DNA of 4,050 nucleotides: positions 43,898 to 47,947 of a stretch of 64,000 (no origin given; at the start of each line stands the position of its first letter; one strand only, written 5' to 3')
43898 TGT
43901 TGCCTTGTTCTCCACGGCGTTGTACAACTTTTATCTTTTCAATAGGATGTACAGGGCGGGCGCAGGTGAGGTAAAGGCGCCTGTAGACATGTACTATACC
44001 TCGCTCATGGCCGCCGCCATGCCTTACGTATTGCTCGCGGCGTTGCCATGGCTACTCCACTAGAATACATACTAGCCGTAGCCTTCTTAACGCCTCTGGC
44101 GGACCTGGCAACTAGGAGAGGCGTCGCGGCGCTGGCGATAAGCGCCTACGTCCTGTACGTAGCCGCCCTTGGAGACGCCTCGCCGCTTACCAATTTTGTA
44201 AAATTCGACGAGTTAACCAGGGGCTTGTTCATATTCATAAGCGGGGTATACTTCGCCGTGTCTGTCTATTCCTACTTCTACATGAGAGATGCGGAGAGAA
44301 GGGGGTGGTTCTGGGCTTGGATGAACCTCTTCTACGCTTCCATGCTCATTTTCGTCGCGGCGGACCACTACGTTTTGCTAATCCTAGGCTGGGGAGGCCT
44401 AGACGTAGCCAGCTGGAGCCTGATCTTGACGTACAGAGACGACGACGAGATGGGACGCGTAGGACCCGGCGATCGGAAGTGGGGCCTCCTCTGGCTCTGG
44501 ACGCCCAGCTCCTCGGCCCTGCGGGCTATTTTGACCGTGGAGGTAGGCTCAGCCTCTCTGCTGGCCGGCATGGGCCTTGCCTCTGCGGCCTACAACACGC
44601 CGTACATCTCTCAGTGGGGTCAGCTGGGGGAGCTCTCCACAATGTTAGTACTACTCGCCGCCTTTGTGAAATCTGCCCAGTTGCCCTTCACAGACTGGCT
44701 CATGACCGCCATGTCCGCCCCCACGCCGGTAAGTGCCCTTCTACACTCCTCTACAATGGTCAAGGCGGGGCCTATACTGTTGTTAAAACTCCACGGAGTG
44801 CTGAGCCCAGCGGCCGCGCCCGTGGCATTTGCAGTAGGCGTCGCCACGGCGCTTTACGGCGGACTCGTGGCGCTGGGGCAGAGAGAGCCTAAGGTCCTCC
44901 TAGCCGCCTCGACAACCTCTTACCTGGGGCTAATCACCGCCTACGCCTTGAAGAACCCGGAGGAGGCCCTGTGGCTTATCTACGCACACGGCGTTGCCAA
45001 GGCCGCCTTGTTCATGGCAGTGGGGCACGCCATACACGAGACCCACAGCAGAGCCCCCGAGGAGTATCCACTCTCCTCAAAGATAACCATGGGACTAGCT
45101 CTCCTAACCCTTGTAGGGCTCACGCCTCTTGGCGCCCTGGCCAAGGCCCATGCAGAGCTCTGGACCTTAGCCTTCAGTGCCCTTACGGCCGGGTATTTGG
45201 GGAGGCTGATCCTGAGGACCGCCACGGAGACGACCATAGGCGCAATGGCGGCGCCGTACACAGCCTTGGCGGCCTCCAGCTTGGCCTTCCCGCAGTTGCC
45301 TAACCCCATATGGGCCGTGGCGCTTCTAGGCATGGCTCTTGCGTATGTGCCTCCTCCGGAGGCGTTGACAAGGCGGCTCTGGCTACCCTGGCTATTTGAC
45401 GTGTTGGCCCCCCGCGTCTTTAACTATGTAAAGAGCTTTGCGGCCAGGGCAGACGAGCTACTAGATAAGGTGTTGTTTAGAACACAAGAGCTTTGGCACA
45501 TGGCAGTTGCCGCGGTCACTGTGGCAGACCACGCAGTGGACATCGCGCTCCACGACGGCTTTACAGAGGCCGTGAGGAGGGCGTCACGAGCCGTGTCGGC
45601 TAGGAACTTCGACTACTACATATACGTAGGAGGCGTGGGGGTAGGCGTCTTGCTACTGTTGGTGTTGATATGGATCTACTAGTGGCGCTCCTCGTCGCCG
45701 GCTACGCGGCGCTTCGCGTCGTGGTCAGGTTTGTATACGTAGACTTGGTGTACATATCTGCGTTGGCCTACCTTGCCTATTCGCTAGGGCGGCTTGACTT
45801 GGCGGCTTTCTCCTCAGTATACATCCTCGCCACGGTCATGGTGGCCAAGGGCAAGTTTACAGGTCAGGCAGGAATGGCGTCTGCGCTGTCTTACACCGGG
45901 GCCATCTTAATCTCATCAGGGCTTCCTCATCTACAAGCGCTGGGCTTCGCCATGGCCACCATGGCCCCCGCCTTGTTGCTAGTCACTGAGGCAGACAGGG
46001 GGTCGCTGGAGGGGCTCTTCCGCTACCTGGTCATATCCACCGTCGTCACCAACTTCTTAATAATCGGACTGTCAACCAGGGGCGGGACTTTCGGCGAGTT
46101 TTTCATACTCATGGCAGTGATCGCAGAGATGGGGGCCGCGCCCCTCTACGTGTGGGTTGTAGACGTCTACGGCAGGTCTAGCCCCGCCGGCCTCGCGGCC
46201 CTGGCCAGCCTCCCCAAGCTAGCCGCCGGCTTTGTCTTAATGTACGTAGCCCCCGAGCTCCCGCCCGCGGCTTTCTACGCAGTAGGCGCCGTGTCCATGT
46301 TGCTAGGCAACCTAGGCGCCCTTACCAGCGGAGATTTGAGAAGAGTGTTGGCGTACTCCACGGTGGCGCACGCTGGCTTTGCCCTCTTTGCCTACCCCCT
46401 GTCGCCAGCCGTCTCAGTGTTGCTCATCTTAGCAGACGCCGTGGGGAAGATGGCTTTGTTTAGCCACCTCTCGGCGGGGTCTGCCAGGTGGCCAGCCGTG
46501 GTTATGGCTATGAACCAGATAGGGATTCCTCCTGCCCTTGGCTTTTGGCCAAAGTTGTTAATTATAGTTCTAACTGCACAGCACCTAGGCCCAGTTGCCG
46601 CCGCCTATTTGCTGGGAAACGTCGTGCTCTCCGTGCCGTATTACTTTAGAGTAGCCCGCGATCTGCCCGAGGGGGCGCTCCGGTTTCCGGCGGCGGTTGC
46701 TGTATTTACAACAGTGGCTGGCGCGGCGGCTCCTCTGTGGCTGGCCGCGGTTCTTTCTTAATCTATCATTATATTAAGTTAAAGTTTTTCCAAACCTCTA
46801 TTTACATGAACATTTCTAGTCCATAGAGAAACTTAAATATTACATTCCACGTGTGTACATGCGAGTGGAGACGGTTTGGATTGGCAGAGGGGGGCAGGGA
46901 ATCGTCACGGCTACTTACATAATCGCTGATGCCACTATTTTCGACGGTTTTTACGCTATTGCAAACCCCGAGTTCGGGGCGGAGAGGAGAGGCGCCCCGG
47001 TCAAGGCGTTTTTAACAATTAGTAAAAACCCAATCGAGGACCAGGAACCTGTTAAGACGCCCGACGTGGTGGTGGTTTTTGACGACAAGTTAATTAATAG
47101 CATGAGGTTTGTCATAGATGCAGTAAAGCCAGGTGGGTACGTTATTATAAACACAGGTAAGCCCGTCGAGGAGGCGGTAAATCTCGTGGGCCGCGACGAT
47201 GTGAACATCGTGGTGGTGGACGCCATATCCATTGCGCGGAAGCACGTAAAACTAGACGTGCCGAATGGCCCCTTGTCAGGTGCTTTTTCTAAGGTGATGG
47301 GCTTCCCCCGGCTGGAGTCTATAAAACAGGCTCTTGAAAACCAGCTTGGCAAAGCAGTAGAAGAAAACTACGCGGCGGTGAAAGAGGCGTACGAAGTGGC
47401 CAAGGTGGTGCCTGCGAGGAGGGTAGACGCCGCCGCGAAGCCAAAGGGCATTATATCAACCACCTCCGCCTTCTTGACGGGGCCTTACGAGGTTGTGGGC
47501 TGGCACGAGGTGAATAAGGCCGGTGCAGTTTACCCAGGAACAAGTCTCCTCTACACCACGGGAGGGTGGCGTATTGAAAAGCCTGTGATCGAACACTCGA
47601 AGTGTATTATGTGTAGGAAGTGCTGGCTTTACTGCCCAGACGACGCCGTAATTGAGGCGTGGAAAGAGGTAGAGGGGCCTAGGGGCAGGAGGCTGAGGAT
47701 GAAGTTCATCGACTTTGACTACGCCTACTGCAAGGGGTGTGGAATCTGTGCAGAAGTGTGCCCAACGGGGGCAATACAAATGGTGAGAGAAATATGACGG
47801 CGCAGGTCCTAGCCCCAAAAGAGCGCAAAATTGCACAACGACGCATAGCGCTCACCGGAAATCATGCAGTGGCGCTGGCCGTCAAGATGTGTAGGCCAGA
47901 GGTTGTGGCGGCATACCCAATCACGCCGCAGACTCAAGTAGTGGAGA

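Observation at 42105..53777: A 2-oxoacid:ferredoxin oxidoreductase operon sits inside the complex-I (nuo) cluster and is translationally coupled to nuoI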

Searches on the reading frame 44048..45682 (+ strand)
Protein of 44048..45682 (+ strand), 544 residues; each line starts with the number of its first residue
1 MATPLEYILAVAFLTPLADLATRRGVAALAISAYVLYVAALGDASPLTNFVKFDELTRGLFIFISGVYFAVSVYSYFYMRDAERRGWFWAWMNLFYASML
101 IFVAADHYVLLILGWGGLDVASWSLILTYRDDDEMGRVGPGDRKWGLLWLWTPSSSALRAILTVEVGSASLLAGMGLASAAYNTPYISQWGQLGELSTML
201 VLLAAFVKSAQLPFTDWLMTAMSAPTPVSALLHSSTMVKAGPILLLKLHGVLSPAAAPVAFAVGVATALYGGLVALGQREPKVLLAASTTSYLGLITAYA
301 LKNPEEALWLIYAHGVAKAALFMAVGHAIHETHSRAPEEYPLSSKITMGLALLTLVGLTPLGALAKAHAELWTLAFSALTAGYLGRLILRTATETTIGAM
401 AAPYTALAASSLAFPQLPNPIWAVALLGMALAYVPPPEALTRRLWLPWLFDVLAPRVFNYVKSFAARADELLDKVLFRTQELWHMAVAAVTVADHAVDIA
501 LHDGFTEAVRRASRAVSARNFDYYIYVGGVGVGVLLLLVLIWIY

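Call 3: search_protein_families(library=pfam, proteins=[window:44048-45682:+])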
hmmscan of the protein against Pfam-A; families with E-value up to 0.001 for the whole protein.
window:44048-45682:+ (544 aa): 1 family
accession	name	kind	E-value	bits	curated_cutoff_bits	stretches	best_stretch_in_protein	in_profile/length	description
PF00361.26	Proton_antipo_M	-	3.9e-26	92.4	21.5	1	154-336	32-231/294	NADH:quinone oxidoreductase/Mrp antiporter, TM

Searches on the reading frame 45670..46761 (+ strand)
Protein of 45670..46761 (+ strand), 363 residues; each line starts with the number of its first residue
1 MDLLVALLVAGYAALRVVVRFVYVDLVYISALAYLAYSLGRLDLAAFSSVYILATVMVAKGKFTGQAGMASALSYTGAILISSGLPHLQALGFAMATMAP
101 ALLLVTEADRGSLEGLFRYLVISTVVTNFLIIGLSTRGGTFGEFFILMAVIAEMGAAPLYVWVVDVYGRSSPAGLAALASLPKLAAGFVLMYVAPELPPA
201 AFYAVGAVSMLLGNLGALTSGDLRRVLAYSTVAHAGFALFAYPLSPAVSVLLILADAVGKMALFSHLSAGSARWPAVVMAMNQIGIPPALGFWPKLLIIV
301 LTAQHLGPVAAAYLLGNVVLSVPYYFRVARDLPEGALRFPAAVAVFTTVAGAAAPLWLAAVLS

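Call 3: search_protein_families(library=pfam, proteins=[window:45670-46761:+])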
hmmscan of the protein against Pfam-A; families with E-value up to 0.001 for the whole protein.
window:45670-46761:+ (363 aa): 1 family
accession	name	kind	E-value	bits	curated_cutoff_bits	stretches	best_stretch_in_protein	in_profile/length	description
PF00361.26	Proton_antipo_M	-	1.1e-17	64.6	21.5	1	132-255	74-207/294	NADH:quinone oxidoreductase/Mrp antiporter, TM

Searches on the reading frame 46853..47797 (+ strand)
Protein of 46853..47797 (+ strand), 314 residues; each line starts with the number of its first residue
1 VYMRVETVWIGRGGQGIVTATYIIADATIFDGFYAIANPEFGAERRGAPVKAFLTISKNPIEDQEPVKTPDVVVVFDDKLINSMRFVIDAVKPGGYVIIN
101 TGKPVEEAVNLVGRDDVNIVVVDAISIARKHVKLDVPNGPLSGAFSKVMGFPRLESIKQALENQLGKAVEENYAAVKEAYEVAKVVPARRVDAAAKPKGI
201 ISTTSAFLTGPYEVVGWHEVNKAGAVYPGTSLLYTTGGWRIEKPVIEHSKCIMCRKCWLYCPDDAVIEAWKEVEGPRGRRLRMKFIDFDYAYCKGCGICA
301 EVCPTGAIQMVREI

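Call 3: search_protein_families(library=pfam, proteins=[window:46853-47797:+])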
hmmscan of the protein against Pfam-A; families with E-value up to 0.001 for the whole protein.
window:46853-47797:+ (314 aa): 10 families
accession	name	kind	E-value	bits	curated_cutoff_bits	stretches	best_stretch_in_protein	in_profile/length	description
PF01558.24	POR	-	3e-36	125.6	27.4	1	13-181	1-173/173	Pyruvate ferredoxin/flavodoxin oxidoreductase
PF00037.32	Fer4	-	9.9e-13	47.8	21.1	2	287-309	2-24/24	4Fe-4S binding domain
PF14697.11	Fer4_21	-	2.4e-10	40.8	35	1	245-310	2-59/59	4Fe-4S dicluster domain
PF12837.12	Fer4_6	-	6.8e-10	38.9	25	1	285-308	1-24/24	4Fe-4S binding domain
PF12838.12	Fer4_7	-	5.3e-09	36.8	27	1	250-307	1-52/52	4Fe-4S dicluster domain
PF13484.11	Fer4_16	-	6.4e-07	30.5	30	0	293-311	2-20/66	4Fe-4S double cluster binding domain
PF13237.11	Fer4_10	-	9.2e-07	29.1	25.5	1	244-304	2-53/53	4Fe-4S dicluster domain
PF12797.12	Fer4_2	-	2.7e-06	27.4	24.5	1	288-305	5-22/22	4Fe-4S binding domain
PF13187.11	Fer4_9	-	4e-06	27.2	27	1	250-308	1-52/52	4Fe-4S dicluster domain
PF25160.1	LdpA_Fe-S-bd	-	4.5e-05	23.6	27.6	0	292-311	27-46/49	LdpA Fe-S cluster-binding domain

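Call 17: search_protein_families(library=ncbifam, proteins=[window:46859-47797:+], max_evalue=0.01)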
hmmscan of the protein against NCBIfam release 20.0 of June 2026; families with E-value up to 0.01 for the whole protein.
window:46859-47797:+ (312 aa): 90 families (the best 25 are shown)
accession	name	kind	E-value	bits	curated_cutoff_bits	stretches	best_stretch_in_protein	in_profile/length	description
TIGR02175.1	PorC_KorC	subfamily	1.5e-48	164.8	81.1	1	3-182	2-176/177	2-oxoacid:acceptor oxidoreductase, gamma subunit, pyruvate/2-ketoisovalerate family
NF040683.1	PorC_Meth_Thtga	equivalog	1.6e-39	135.4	270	1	4-181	3-173/177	pyruvate synthase subunit PorC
NF006321.0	PRK08534.1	equivalog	2.1e-37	128.6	225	1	8-181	7-177/181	pyruvate ferredoxin oxidoreductase subunit gamma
NF010632.0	PRK14029.1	equivalog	6.3e-36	123.7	335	1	4-183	3-182/185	pyruvate/ketoisovalerate ferredoxin oxidoreductase subunit gamma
NF045762.1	PhenlGlyoxDHPadE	equivalog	1.8e-32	112.7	300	1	8-184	7-182/187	NADH-dependent phenylglyoxylate dehydrogenase subunit gamma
NF045790.1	OxalOxreddelta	equivalog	1.9e-31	109.4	230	1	22-311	35-311/316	oxalate oxidoreductase subunit delta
TIGR02179.1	PorD_KorD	subfamily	3.9e-28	97.4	60.05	1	226-311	4-77/78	2-oxoacid:acceptor oxidoreductase, delta subunit, pyruvate/2-ketoisovalerate family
NF040684.1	PorD_Arch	equivalog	3.3e-26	91.2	120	1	221-311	6-84/85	pyruvate synthase subunit PorD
NF004497.0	PRK05844.1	equivalog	1.4e-21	77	243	1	4-179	3-183/186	pyruvate flavodoxin oxidoreductase subunit gamma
NF007204.0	PRK09625.1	equivalog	1.6e-20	73.5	125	1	231-304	43-104/133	pyruvate flavodoxin oxidoreductase subunit delta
NF007203.0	PRK09624.1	equivalog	3e-20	72.4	171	1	222-311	26-103/105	pyuvate ferredoxin oxidoreductase subunit delta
NF007202.0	PRK09623.1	equivalog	1.7e-19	70.1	166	1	226-311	30-103/105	3-methyl-2-oxobutanoate dehydrogenase subunit delta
NF006323.0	PRK08537.1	equivalog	5.7e-17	61.6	235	1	1-182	1-179/181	2-oxoacid:ferredoxin oxidoreductase subunit gamma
NF045763.1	PhenlGlyoxDHPadF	equivalog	1.3e-15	57.4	150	1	234-306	18-77/78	NADH-dependent phenylglyoxylate dehydrogenase subunit delta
TIGR03710.1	OAFO_sf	subfamily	6.4e-14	51.4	482.75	1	8-186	7-178/561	2-oxoacid:acceptor oxidoreductase subunit alpha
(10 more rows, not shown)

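Call 72: search_solved_structures(query=window:46859-47797:+, show_alignments=2, max_evalue=0.00001)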
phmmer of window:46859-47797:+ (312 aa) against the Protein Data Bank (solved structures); distinct sequences matched with E-value up to 0.00001: 17.
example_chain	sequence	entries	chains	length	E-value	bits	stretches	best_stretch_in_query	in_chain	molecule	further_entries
9bt4_E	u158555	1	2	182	1.8e-28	103.1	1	9-182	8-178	Pyruvate:Ferredoxin Oxidoreductase, subunit gamma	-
2raa_A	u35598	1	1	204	4.9e-28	101.6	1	4-180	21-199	Pyruvate synthase subunit porC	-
5c4i_B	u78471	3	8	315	2.1e-23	86.4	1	25-311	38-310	Oxalate oxidoreductase subunit delta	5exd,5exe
9bt4_G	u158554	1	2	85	4.3e-15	59.1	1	221-311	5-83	Pyruvate:Ferredoxin Oxidoreductase, subunit delta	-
9sfi_T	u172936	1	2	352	4.6e-13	52.5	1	244-309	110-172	4Fe-4S ferredoxin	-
9sw6_H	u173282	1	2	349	1.2e-10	44.5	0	242-311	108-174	Tungsten formylmethanofuran dehydrogenase, subunit F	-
5t5i_F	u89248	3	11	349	1.7e-10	44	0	240-308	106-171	Tungsten formylmethanofuran dehydrogenase subunit fwdF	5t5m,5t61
7bkb_K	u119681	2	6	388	1.1e-09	41.4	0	285-311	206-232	Formylmethanofuran dehydrogenase, subunit F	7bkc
7wfg_I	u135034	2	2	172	2.4e-08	37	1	244-311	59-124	NAD(P)H-quinone oxidoreductase subunit I, chloroplastic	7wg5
9grx_I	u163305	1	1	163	3.5e-08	36.4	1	244-311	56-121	NAD(P)H-quinone oxidoreductase subunit I, chloroplastic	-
9sw6_G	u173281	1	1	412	2.9e-07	33.4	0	244-304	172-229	Polyferredoxin protein MvhB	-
3on3_A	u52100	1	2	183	1.3e-06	31.2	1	3-100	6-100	Keto/oxoacid ferredoxin oxidoreductase, gamma subunit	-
6cin_A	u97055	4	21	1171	2e-06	30.7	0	30-304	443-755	PYRUVATE-FERREDOXIN OXIDOREDUCTASE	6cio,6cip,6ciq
7eu3_I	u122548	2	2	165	2.3e-06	30.5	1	244-311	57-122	NAD(P)H-quinone oxidoreductase subunit I, chloroplastic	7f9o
8e9g_I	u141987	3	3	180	2.9e-06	30.1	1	247-311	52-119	NADH-quinone oxidoreductase subunit I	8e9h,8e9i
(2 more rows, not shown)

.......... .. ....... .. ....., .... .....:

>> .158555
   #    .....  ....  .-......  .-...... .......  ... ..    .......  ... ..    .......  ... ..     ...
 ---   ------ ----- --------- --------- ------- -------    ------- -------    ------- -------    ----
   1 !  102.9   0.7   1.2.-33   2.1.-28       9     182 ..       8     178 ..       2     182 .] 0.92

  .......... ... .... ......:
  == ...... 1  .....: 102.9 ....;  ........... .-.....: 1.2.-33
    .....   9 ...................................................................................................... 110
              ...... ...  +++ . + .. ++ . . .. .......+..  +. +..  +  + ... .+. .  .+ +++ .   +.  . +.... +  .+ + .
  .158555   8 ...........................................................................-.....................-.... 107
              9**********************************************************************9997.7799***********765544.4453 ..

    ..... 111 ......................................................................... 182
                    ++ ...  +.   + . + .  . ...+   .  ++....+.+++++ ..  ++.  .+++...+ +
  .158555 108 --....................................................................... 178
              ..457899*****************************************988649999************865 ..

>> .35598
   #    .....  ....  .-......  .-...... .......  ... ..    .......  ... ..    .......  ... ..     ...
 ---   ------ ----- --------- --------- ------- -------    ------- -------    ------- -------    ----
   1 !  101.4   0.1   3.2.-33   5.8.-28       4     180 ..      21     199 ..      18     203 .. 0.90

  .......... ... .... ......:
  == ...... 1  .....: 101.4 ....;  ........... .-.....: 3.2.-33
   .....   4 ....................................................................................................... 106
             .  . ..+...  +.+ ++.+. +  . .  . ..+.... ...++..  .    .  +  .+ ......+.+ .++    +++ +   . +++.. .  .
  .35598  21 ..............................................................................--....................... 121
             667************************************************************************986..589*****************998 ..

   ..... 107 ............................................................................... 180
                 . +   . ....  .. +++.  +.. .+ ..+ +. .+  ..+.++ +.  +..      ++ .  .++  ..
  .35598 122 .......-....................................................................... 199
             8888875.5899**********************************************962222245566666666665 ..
